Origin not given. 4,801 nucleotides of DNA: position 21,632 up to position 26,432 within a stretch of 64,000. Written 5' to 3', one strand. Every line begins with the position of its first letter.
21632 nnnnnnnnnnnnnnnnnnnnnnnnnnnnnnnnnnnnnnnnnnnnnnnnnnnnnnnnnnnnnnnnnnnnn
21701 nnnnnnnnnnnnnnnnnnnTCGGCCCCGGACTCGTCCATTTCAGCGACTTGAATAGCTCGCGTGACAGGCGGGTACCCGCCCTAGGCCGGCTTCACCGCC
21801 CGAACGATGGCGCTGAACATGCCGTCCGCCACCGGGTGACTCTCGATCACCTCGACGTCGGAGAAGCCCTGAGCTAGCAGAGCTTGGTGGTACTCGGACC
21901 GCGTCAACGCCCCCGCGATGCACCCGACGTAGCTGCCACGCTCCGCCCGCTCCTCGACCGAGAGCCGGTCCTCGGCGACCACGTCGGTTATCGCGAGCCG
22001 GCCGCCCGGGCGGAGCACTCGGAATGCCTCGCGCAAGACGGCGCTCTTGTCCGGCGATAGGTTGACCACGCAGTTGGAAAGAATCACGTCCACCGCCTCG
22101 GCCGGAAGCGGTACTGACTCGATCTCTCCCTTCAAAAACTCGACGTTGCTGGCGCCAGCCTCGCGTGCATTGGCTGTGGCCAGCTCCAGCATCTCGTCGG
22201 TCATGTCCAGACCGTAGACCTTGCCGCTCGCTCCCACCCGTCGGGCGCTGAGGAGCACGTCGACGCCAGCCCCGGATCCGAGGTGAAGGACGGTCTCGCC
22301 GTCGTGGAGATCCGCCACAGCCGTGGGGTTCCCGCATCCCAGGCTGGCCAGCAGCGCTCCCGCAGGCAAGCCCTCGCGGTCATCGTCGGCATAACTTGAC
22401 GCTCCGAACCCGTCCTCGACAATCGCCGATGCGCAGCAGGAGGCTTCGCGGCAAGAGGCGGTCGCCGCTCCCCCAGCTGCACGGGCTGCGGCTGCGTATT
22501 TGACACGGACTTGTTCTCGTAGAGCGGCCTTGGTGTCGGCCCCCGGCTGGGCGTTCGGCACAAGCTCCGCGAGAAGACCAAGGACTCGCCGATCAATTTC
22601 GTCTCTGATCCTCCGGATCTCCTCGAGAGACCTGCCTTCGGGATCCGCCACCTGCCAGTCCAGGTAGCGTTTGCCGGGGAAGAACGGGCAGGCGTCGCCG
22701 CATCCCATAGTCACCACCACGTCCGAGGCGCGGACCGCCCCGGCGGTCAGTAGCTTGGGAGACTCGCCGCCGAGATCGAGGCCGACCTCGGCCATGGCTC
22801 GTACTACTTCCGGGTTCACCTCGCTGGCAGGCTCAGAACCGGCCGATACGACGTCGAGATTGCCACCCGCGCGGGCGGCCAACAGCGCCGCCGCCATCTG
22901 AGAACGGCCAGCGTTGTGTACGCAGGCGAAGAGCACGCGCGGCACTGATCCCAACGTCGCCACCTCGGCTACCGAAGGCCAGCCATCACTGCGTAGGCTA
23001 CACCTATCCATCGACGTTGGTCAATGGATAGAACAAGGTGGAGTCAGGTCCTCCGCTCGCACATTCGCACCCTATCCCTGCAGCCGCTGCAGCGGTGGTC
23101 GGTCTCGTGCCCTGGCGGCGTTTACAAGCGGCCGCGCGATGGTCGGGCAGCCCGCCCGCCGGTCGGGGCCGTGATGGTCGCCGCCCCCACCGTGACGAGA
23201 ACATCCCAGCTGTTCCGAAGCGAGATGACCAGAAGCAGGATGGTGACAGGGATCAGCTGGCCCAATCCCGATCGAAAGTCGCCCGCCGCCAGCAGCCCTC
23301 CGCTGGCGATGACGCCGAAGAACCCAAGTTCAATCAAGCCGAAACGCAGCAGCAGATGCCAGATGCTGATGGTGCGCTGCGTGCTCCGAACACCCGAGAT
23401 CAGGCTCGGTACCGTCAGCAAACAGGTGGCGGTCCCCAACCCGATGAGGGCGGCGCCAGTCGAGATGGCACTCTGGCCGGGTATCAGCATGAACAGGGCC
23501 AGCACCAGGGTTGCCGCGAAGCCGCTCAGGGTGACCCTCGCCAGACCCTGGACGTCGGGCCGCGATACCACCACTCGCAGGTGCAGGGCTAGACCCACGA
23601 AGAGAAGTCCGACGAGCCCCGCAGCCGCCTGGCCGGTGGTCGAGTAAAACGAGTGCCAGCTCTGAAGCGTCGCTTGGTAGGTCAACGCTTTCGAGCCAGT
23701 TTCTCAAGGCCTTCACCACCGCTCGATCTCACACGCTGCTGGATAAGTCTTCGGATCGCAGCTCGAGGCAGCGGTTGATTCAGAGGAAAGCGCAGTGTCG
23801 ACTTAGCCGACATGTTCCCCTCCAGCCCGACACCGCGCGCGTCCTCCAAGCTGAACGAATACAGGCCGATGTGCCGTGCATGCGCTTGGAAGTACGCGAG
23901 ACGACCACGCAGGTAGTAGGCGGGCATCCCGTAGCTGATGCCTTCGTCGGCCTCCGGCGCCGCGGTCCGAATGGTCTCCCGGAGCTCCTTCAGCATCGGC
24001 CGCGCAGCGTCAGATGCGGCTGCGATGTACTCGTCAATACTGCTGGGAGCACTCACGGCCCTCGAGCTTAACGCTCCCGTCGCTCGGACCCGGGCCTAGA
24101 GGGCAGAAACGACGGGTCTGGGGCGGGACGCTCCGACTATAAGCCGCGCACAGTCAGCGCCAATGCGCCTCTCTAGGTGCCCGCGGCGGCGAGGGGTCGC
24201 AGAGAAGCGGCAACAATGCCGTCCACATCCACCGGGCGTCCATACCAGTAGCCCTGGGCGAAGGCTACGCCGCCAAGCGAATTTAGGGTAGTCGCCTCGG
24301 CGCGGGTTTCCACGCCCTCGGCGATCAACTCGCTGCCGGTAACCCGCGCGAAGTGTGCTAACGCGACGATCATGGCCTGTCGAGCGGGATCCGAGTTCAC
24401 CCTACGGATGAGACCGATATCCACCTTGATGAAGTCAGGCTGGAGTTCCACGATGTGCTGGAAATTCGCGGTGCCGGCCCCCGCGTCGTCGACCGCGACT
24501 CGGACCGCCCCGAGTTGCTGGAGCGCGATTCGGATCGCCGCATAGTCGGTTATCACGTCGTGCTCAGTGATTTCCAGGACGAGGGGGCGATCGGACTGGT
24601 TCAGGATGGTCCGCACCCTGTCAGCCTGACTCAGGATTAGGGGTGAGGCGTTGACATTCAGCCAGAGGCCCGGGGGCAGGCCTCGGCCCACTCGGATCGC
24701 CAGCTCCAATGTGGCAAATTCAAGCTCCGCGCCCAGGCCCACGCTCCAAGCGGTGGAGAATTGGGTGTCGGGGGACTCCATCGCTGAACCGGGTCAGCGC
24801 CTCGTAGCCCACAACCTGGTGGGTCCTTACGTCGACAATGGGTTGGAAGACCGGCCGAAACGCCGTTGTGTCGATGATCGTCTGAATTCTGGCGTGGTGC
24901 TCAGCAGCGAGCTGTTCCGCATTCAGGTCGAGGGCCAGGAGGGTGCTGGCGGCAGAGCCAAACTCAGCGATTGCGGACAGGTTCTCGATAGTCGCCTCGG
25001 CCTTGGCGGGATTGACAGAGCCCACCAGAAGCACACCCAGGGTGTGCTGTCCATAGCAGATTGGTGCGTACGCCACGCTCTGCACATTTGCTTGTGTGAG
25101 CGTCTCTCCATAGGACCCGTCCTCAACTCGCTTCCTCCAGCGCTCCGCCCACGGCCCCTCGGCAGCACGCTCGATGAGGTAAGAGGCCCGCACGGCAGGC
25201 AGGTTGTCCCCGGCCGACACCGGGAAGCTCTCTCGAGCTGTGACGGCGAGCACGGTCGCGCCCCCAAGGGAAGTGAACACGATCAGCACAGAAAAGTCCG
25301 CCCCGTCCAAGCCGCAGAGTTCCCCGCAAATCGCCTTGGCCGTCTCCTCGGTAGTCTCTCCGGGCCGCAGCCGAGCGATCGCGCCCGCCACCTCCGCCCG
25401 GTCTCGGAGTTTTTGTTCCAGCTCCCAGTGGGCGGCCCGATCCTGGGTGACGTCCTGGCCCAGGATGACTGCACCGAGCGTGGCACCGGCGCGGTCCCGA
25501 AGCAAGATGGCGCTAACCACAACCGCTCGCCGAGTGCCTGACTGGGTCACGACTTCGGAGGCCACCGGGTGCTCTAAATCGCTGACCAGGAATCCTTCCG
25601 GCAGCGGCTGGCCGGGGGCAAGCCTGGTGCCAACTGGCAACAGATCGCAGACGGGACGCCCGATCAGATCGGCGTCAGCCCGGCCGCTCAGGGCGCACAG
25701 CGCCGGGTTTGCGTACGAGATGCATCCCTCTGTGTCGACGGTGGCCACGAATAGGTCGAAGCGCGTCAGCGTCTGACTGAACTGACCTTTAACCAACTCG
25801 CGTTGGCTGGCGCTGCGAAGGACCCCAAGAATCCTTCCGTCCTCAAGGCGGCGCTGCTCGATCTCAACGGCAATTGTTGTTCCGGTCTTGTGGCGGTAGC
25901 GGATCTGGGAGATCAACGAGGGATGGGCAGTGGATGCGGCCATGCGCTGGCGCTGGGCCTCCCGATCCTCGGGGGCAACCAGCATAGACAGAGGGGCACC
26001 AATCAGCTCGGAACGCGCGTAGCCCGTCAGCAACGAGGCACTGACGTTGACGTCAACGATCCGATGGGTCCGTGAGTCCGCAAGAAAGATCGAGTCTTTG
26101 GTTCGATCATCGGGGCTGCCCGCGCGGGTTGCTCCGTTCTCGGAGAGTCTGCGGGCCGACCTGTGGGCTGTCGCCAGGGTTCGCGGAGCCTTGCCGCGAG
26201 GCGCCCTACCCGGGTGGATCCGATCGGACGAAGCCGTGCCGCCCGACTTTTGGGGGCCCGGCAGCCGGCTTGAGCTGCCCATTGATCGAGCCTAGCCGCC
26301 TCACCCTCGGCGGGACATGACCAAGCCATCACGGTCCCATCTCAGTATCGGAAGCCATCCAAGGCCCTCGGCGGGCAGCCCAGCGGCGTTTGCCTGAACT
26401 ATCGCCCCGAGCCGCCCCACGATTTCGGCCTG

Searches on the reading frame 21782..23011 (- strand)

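Call 9: search_protein_families(library=pfam, proteins=[window:21782-23011:-], max_evalue=0.001)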
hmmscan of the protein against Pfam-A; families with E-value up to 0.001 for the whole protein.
window:21782-23011:- (409 aa): 12 families
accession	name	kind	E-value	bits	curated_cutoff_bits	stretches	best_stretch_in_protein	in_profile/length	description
PF13847.12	Methyltransf_31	-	1.3e-32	112.9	27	1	236-370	2-133/145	Methyltransferase domain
PF08241.18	Methyltransf_11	-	1e-20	74.6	21.2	1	242-341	1-95/95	Methyltransferase domain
PF13649.12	Methyltransf_25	-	1.3e-20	74.4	27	1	241-337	1-97/97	Methyltransferase domain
PF01209.24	Ubie_methyltran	-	1.8e-17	63.9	20.1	1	236-343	46-153/233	ubiE/COQ5 methyltransferase family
PF01451.26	LMWPc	-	1.1e-16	61.8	23.2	1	26-146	1-143/144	Low molecular weight phosphotyrosine protein phosphatase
PF08242.18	Methyltransf_12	-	6.7e-11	43.2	30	1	242-339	1-98/98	Methyltransferase domain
PF13489.12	Methyltransf_23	-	1.3e-08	35.2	27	1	235-386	20-162/164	Methyltransferase domain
PF01135.25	PCMT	-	4.4e-06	27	20.3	1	234-296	70-132/210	Protein-L-isoaspartate(D-aspartate) O-methyltransferase (PCMT)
PF20922.3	Anamorsin_N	-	2.5e-05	24.5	27.1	1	288-349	34-95/163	Anamorsin, N-terminal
PF06325.19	PrmA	-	3.4e-05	23.9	22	1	236-359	160-276/296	Ribosomal protein L11 methyltransferase (PrmA)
PF05148.21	Methyltransf_8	-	7.6e-05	23.1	27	1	293-346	109-161/219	Hypothetical methyltransferase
PF05175.20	MTS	-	8.9e-05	22.6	23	1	238-348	32-142/170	Methyltransferase small domain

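Call 78: search_protein_families(library=padloc, proteins=[window:21782-23011:-], max_evalue=0.001)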
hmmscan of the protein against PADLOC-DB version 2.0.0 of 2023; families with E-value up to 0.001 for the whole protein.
window:21782-23011:- (409 aa): 1 family
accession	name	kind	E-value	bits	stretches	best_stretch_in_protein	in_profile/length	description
PDLC04134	mad2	-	1e-25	88.6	1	233-408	287-446/492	mads_2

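Call 79: search_protein_families(library=ncbifam, proteins=[window:21782-23011:-], max_evalue=0.001)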
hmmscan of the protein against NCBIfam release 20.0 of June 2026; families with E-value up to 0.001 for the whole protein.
window:21782-23011:- (409 aa): 44 families (the best 25 are shown)
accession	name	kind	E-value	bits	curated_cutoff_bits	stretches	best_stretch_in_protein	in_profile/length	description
NF008823.0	PRK11873.1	subfamily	4.5e-88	295.3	263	1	160-393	3-233/272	arsenite methyltransferase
NF041537.1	ArsM_AhpD_UU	exception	8.4e-48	162.9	510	1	162-391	11-230/345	arsenite methyltransferase/AhpD domain selenoprotein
NF047649.1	MTase_UXPK_star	exception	2.9e-45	154.5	460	1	161-386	10-226/283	methyltransferase/UXPK-star double selenoprotein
NF041536.1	ArsM_DUF2284_UU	exception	4e-44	150.7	575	1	204-391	43-230/459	arsenite methyltransferase/DUF2284 domain selenoprotein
NF040538.1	methyl_ArsM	equivalog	3.1e-34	118.7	500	2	292-390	156-257/356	arsinothricin biosynthesis methyltransferase ArsM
NF038099.1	AsSugarArsM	exception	1.2e-26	93.6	400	1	224-390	45-220/321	arsenosugar biosynthesis arsenite methyltransferase ArsM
NF045667.1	MTase_DVU1556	equivalog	4.4e-26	91.7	155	1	231-391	16-167/213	DVU_1556 family methyltransferase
TIGR02689.1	ars_reduc_gluta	equivalog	9.9e-22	77.5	157.6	1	25-146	2-125/126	arsenate reductase, glutathione/glutaredoxin type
NF040539.1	AST_met_ArsM_2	exception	6.8e-21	75.3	240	1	238-390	57-212/262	putative arsinothricin biosynthesis methyltransferase ArsM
NF010053.0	PRK13530.1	subfamily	3.2e-19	69.6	215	1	26-143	6-125/133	arsenate reductase (thioredoxin)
TIGR02691.1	arsC_pI258_fam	equivalog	3.5e-18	66.1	174.3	1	27-143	2-126/129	arsenate reductase (thioredoxin)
NF043040.1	corrin_prot_MT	hypoth_equivalog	1.2e-15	57.5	180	1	234-347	37-153/216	corrinoid protein-associated methyltransferase CpaM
NF001240.0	PRK00216.1-1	equivalog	5.9e-15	55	378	1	232-343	58-170/251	bifunctional demethylmenaquinone methyltransferase/2-methoxy-6-polyprenyl-1,4-benzoquinol methylase UbiE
NF001244.0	PRK00216.1-5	equivalog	8.1e-15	54.7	216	1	236-350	47-162/236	bifunctional demethylmenaquinone methyltransferase/2-methoxy-6-polyprenyl-1,4-benzoquinol methylase UbiE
TIGR02072.1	BioC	equivalog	1.8e-14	54.1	184.95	1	239-348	36-139/244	malonyl-ACP O-methyltransferase BioC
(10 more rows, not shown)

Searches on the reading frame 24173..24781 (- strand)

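Call 13: search_protein_families(library=pfam, proteins=[window:24173-24781:-], max_evalue=0.0001)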
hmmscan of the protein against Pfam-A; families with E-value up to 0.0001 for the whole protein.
window:24173-24781:- (202 aa): 1 family
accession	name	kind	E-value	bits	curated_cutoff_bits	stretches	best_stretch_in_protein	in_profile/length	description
PF00563.25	EAL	-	2.6e-33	115.8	31.3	1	3-183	46-236/236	EAL domain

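Call 78: search_protein_families(library=padloc, proteins=[window:24173-24781:-], max_evalue=0.001)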
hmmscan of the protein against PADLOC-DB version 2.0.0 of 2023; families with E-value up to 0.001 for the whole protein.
window:24173-24781:- (202 aa): 0 families

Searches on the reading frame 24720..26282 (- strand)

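Call 13: search_protein_families(library=pfam, proteins=[window:24720-26282:-], max_evalue=0.0001)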
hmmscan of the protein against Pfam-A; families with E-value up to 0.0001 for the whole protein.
window:24720-26282:- (520 aa): 7 families
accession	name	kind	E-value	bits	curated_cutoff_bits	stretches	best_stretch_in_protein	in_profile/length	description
PF00989.32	PAS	-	1.5e-21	76.9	22.6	2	62-155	11-110/113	PAS fold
PF13426.13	PAS_9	-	3.3e-17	63.1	27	2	63-153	2-93/103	PAS domain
PF08448.16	PAS_4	-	3.4e-17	63.1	23.1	2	178-282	7-109/110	PAS fold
PF08447.18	PAS_3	-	4.4e-08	33.7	25.6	1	76-141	2-70/89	PAS fold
PF00563.25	EAL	-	3.3e-06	27.1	31.3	1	466-501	4-39/236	EAL domain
PF13185.12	GAF_2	-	6.7e-05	23.6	28.6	0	310-440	3-129/136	GAF domain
PF13188.13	PAS_8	-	7.6e-05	22.9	21.8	0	180-213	15-49/65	PAS domain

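Call 78: search_protein_families(library=padloc, proteins=[window:24720-26282:-], max_evalue=0.001)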
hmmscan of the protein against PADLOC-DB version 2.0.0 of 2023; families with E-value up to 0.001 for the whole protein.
window:24720-26282:- (520 aa): 0 families
